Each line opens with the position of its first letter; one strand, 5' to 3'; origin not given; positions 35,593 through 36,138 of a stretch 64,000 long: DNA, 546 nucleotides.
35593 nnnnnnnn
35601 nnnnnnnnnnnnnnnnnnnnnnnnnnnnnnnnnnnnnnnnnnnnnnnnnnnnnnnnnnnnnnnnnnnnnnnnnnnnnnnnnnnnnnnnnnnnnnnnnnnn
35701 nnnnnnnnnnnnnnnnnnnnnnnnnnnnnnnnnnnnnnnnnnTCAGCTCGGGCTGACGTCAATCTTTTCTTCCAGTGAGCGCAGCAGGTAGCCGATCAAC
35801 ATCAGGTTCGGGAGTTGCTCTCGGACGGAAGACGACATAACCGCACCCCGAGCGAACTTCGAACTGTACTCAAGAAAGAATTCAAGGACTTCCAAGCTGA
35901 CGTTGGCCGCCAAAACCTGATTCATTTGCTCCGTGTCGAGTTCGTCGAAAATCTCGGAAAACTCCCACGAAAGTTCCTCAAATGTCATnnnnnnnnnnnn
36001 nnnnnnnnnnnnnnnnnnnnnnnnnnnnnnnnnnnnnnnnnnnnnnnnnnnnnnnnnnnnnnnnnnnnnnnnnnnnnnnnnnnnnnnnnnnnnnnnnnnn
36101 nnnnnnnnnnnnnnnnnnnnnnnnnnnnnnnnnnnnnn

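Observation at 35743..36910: AT-rich, ORF-poor island abutting the 3' end of tRNA-Pro(CGG)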

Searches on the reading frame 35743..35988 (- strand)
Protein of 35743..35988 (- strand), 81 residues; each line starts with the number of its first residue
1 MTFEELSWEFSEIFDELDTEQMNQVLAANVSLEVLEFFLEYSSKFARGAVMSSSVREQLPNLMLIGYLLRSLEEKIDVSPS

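Call 10: search_protein_families(library=pfam, proteins=[window:35743-35988:-], max_evalue=0.1)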
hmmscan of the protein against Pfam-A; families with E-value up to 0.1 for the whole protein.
window:35743-35988:- (81 aa): 0 families

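Call 11: find_encoding_contigs(protein=window:35743-35988:-, flank=6000)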
Protein window:35743-35988:- (81 aa): 5 contigs read that carry it; 5 places shown.
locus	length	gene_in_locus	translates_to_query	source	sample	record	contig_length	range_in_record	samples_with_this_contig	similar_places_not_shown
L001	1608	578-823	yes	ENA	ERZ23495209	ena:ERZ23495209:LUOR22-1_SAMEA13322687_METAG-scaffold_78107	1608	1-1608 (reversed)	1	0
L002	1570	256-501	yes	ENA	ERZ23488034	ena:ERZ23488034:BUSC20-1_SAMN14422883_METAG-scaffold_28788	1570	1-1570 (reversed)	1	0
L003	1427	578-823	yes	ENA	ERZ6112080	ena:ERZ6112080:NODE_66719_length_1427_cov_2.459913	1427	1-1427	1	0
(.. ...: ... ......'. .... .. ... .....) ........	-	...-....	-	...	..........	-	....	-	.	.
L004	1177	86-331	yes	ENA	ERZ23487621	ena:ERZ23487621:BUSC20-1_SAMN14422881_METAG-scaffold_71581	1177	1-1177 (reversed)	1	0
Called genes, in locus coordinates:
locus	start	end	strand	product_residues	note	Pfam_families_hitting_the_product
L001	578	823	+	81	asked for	-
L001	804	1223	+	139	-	PF01042:Ribonuc_L-PSP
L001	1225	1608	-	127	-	?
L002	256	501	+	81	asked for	-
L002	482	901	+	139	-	PF01042:Ribonuc_L-PSP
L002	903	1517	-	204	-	PF02517:Rce1-like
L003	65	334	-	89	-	-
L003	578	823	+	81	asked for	-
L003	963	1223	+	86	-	PF01042:Ribonuc_L-PSP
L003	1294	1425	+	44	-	?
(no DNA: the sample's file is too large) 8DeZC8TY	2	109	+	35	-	?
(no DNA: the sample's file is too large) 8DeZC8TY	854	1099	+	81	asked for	-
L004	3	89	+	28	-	?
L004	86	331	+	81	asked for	-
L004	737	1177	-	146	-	?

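Call 20: find_related_loci(query=A2, collection=metagenome_contigs, flank=3500)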
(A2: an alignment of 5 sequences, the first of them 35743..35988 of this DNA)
Query A2 (81 aa) in metagenome_contigs; peptide patterns used: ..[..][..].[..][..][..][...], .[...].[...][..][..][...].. (x = any residue, [..] = any of these).
548 stretches matched a pattern; 23 encode a relative of the query (tblastn E <= 1e-3); 23 distinct loci.
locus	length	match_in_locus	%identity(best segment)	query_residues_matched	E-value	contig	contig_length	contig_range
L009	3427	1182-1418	68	1-79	3e-36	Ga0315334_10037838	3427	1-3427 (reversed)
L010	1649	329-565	66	1-79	2e-36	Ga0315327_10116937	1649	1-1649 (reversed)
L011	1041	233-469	65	1-79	1e-36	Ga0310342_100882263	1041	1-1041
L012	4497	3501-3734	62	1-78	2e-34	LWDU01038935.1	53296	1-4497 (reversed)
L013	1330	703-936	64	1-78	7e-35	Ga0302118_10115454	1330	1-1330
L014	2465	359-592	63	1-78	8e-34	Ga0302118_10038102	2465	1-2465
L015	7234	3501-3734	63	1-78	6e-34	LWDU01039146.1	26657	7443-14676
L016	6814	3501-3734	63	1-78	1e-32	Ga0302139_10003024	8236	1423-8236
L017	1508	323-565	54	1-81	6e-29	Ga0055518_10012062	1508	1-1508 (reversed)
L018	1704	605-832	58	1-76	2e-28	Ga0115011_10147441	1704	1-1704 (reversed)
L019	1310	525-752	54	1-76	4e-27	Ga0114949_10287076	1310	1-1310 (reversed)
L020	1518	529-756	55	1-76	3e-26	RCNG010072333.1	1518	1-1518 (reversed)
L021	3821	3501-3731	49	1-77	3e-26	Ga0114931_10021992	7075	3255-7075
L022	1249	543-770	57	1-76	4e-26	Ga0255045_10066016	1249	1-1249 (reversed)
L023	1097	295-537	51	1-81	1e-25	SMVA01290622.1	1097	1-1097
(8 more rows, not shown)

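Call 30: find_homologous_proteins(query=A2, max_evalue=0.001)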
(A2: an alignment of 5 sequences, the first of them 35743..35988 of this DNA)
Query A2 (5 sequences) (81 aa, profile of the alignment): 921 proteins with E <= 0.001 among 1814 candidates; the best 120 are listed.
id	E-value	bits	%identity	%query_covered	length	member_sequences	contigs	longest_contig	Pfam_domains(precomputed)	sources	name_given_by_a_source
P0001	3.9e-39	151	66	98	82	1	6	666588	-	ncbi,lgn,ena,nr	ncbi:MAG: hypothetical protein OSB70_11870 [Myxococcota bacterium]|nr:hypothetical protein [Myxococc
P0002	1.8e-38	148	65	98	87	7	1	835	-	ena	-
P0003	4.0e-38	147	70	98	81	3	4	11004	-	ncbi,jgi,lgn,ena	jgi:hypothetical protein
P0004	1.1e-37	146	67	100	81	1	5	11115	-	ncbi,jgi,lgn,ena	-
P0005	1.7e-37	145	96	100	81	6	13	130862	-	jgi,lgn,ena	-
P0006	3.1e-36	141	61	98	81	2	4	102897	-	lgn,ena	-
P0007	4.7e-36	141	65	98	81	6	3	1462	-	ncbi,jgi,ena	-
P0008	7.0e-36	140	64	100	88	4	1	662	-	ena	-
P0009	7.3e-36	140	66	98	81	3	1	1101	-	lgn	-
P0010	1.1e-35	139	88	100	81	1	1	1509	-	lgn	-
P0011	1.3e-35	139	89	100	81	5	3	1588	-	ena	-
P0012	1.9e-35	139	88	100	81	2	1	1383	-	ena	-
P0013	3.5e-35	138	62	96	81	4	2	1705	-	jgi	jgi:hypothetical protein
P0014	1.3e-34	136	45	94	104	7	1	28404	-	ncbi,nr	ncbi:MAG: hypothetical protein VX574_06600 [Myxococcota bacterium]|nr:hypothetical protein [Myxococc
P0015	1.6e-34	136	62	96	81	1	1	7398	-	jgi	jgi:hypothetical protein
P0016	2.1e-34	135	81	100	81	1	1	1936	-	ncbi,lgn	-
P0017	3.9e-34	135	72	100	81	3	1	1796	-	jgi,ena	jgi:hypothetical protein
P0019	1.3e-33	133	59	98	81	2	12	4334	-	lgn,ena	-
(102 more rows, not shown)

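Call 31: find_encoding_contigs(protein=P0005, flank=2500, max_places=10)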
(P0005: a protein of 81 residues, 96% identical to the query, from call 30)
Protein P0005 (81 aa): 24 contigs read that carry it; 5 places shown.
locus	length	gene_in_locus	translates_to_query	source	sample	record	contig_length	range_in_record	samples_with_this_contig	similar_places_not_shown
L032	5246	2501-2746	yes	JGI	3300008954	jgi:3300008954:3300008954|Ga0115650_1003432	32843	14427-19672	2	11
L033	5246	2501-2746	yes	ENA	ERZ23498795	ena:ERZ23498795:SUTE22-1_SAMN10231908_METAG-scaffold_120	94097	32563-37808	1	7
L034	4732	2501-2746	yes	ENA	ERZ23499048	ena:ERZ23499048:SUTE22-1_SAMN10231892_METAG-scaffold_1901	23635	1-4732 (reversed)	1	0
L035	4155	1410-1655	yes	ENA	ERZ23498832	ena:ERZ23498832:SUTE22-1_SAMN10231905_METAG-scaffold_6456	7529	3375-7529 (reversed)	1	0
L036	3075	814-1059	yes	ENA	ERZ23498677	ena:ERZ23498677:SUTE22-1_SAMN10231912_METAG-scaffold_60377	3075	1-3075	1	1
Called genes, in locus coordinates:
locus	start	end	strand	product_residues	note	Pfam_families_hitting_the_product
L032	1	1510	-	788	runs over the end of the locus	PF03176:MMPL, PF12349:Sterol-sensing (faint), PF03176:MMPL, PF00873:ACR_tran (weak)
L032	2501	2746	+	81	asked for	-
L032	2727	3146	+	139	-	PF01042:Ribonuc_L-PSP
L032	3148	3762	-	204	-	PF02517:Rce1-like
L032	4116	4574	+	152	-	PF03449:GreA_GreB_N, PF01272:GreA_GreB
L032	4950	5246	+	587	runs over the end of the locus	PF00664:ABC_membrane, PF00005:ABC_tran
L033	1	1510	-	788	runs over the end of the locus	PF03176:MMPL, PF12349:Sterol-sensing (faint), PF03176:MMPL, PF00873:ACR_tran (weak)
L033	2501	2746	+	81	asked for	-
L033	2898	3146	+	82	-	PF01042:Ribonuc_L-PSP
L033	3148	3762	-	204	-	PF02517:Rce1-like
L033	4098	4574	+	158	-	PF03449:GreA_GreB_N, PF01272:GreA_GreB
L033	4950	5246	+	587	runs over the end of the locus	PF00664:ABC_membrane, PF00005:ABC_tran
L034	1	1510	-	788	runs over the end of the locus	PF03176:MMPL, PF12349:Sterol-sensing (faint), PF03176:MMPL, PF00873:ACR_tran (weak)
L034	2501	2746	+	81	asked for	-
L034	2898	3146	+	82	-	PF01042:Ribonuc_L-PSP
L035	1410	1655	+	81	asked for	-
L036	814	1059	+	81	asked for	-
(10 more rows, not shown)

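Call 32: find_encoding_contigs(protein=P0011, flank=2500, max_places=6)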
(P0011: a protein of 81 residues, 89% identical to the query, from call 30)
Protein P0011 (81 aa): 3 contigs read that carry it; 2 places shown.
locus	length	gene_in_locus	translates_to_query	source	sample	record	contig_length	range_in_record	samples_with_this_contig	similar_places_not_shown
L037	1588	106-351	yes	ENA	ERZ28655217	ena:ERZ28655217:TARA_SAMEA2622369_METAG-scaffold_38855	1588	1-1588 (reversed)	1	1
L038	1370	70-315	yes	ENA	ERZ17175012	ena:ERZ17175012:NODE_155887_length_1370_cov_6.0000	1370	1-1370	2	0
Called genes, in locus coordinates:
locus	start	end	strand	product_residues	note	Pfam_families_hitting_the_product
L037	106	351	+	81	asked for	-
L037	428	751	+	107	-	PF01042:Ribonuc_L-PSP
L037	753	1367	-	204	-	PF02517:Rce1-like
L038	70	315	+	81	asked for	-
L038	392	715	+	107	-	PF01042:Ribonuc_L-PSP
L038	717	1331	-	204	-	PF02517:Rce1-like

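Call 42: find_encoding_contigs(protein=P0010, flank=1800, max_places=4)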
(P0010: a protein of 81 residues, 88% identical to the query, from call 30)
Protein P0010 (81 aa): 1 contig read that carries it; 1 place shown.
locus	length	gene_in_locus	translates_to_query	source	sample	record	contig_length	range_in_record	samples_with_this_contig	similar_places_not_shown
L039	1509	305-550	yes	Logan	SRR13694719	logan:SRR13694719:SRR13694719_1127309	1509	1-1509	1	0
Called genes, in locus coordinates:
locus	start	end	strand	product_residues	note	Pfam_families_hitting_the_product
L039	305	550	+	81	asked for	-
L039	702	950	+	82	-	PF01042:Ribonuc_L-PSP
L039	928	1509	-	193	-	?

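Call 43: find_encoding_contigs(protein=P0016, flank=1800, max_places=4)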
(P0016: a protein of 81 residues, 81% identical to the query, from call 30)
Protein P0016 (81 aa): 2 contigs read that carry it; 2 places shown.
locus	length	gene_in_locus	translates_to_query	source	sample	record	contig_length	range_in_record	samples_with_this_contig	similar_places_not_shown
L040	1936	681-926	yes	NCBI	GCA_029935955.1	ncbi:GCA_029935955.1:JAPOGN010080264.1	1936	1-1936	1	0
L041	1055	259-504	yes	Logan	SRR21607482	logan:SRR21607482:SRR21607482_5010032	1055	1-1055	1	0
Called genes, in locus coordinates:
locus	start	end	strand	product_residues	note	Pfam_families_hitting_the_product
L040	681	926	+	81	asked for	-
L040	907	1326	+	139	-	PF01042:Ribonuc_L-PSP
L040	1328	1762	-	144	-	PF02517:Rce1-like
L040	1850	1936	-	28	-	?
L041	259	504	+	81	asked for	-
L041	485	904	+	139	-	PF01042:Ribonuc_L-PSP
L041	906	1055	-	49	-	?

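Call 44: find_encoding_contigs(protein=P0017, flank=1800, max_places=4)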
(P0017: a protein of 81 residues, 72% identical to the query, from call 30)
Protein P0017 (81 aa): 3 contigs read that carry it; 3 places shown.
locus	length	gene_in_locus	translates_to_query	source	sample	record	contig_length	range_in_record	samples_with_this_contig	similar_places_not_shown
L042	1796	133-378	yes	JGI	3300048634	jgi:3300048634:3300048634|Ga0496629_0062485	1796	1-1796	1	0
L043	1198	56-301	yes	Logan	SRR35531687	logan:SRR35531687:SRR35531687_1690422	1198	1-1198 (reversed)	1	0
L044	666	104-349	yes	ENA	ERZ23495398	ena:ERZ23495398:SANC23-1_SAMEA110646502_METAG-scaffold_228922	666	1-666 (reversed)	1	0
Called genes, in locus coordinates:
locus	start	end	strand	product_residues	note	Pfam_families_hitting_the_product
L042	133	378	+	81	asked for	-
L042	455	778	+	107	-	PF01042:Ribonuc_L-PSP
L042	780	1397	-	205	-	PF02517:Rce1-like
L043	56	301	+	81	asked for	-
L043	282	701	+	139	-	PF01042:Ribonuc_L-PSP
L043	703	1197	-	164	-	?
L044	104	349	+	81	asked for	-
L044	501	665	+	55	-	?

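Call 45: find_encoding_contigs(protein=P0003, flank=1800, max_places=4)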
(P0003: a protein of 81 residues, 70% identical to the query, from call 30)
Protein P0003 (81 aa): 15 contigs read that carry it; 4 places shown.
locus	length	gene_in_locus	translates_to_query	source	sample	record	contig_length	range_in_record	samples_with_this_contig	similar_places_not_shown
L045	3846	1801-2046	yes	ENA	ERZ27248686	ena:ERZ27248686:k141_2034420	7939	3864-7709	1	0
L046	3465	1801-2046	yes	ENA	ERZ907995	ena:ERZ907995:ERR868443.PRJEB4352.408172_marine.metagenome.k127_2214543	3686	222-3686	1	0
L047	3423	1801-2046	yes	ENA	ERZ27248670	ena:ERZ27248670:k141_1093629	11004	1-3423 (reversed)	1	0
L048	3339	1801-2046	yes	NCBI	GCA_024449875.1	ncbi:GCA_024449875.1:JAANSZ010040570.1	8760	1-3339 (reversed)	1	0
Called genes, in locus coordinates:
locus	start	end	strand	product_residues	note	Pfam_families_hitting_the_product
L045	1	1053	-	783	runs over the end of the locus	PF03176:MMPL, PF00873:ACR_tran (weak), PF03176:MMPL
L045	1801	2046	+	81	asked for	-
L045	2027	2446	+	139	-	PF01042:Ribonuc_L-PSP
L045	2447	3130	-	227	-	PF02517:Rce1-like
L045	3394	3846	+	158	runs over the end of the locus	PF03449:GreA_GreB_N, PF01272:GreA_GreB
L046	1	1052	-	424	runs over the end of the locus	?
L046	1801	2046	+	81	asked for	-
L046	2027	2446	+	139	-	PF01042:Ribonuc_L-PSP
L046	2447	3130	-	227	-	PF02517:Rce1-like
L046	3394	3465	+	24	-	?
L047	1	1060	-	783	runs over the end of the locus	PF03176:MMPL, PF00873:ACR_tran (weak), PF03176:MMPL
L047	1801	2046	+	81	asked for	-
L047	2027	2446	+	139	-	PF01042:Ribonuc_L-PSP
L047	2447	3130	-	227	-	PF02517:Rce1-like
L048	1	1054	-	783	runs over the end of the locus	PF03176:MMPL, PF00873:ACR_tran (weak), PF12349:Sterol-sensing (faint), PF03176:MMPL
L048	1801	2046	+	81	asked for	-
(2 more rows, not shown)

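Call 50: search_solved_structures(query=A3, max_evalue=10)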
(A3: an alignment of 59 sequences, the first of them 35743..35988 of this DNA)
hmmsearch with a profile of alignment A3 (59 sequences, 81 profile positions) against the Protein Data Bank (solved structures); distinct sequences matched with E-value up to 10: 3.
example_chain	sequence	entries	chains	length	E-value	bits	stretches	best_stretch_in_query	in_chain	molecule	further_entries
2ynx_A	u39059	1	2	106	0.58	13.8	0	3-39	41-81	LACA THIOREDOXIN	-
3i47_A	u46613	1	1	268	0.83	13.3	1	6-60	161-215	Enoyl CoA hydratase/isomerase (Crotonase)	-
1fvj_A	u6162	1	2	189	1.1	13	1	32-61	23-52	DISULFIDE BOND FORMATION PROTEIN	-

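Call 51: search_protein_families(library=ncbifam, proteins=[window:35743-35988:-], max_evalue=1)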
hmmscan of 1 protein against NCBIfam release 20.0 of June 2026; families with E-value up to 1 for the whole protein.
window:35743-35988:- (81 aa): 0 families

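Call 60: predict_structure(alignment_id=A3)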
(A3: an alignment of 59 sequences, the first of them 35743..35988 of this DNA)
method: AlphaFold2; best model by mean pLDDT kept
length: 81 residues; sequences in the alignment: 59
mean_pLDDT: 80.2   pTM: 0.55
mean pLDDT of the five models: 80.2, 78.6, 78.4, 78.1, 76.6
residues with pLDDT >= 90: 5; 70-90: 69; 50-70: 7; < 50: 0
segments of 3 or more residues with pLDDT < 50: none
pLDDT, mean of each block of 10 residues (from residue 1): 74 77 77 88 88 86 83 70 54
secondary structure, 60 per line:
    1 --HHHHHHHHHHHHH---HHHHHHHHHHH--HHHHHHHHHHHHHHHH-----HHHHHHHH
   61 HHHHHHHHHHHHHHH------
elements in order: H3-15 H19-29 H32-47 H53-75
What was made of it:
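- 35743..35988 (-): orf81: 81-aa acidic, four-helix protein of unknown function. It is the gene served by the region and overlaps the downstream RidA gene by 20 nt. AF2 pLDDT 80, four helices (call 60).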

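Call 64: fold_search(model_id=the predicted structure, library=pdb)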
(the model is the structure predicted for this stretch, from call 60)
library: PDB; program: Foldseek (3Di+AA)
matches with E <= 10: 7; with E <= 0.001: 0
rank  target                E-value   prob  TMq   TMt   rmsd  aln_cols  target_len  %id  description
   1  7uaw_A                5.3e+00  0.11  0.30  0.21   7.4        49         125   18  Structure of Clostridium botulinum prophage Tad1 in complex with 1''-2' gcADPR (released 2022-10-05)
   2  8ulf_A                5.7e+00  0.06  0.33  0.25   8.6        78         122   18  Crystal structure of Plasmodium vivax CelTOS in complex with antibody 7g7 (released 2024-09-11)
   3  1xzy_MODEL_1_A        7.4e+00  0.03  0.27  0.25  11.7        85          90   13  Solution structure of the P30-trans form of Alpha Hemoglobin Stabilizing Protein (AHSP) (released 2004-12-21)
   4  3ovu_A                7.8e+00  0.03  0.27  0.25  11.0        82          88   13  Crystal Structure of Human Alpha-Haemoglobin Complexed with AHSP and the First NEAT Domain of IsdH from Staphylococcus (released 2011-09-21)
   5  7uav_D                8.4e+00  0.08  0.30  0.22   7.9        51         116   18  Structure of Clostridium botulinum prophage Tad1 in apo state (released 2022-10-05)
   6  1z8u_A                8.9e+00  0.02  0.26  0.24  11.2        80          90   16  Crystal structure of oxidized alpha hemoglobin bound to AHSP (released 2005-06-14)
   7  7nhl_p                9.5e+00  0.05  0.29  0.27   9.1        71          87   17  VgaA-LC, an antibiotic resistance ABCF, in complex with 70S ribosome from Staphylococcus aureus (released 2021-05-05)
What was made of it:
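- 35743..35988 (-): No PDB fold match (call 64).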

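Call 74: search_protein_families(library=phrogs, proteins=[window:35743-35988:-], max_evalue=0.01)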
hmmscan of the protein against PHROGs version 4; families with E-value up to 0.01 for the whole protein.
window:35743-35988:- (81 aa): 0 families

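Call 75: search_protein_families(library=padloc, proteins=[window:35743-35988:-], max_evalue=0.01)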
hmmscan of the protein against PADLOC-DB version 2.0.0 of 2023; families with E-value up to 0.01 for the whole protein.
window:35743-35988:- (81 aa): 0 families
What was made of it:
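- Tried and rejected: orf81 function could not be assigned: no Pfam, NCBIfam, PHROG or PADLOC hit, no PDB sequence hit and no Foldseek PDB hit (calls 10, 50, 51, 64, 74, 75).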

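Call 82: find_encoding_contigs(protein=P0006, flank=1500, max_places=3)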
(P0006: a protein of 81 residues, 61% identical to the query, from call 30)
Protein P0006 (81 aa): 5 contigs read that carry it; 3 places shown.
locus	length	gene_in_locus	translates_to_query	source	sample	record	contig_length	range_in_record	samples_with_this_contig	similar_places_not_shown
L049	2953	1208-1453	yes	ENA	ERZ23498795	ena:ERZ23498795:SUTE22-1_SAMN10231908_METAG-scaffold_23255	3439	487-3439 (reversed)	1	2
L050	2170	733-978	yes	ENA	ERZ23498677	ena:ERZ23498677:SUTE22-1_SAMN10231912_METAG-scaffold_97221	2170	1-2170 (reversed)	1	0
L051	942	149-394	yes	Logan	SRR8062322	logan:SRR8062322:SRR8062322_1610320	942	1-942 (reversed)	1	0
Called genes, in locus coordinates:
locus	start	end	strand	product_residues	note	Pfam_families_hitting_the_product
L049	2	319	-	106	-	?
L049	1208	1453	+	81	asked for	-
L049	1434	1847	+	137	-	PF01042:Ribonuc_L-PSP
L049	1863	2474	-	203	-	PF02517:Rce1-like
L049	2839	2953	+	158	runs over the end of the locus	PF03449:GreA_GreB_N, PF01272:GreA_GreB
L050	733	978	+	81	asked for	-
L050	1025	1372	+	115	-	PF01042:Ribonuc_L-PSP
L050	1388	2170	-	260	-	?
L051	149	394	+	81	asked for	-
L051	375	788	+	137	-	PF01042:Ribonuc_L-PSP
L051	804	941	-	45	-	?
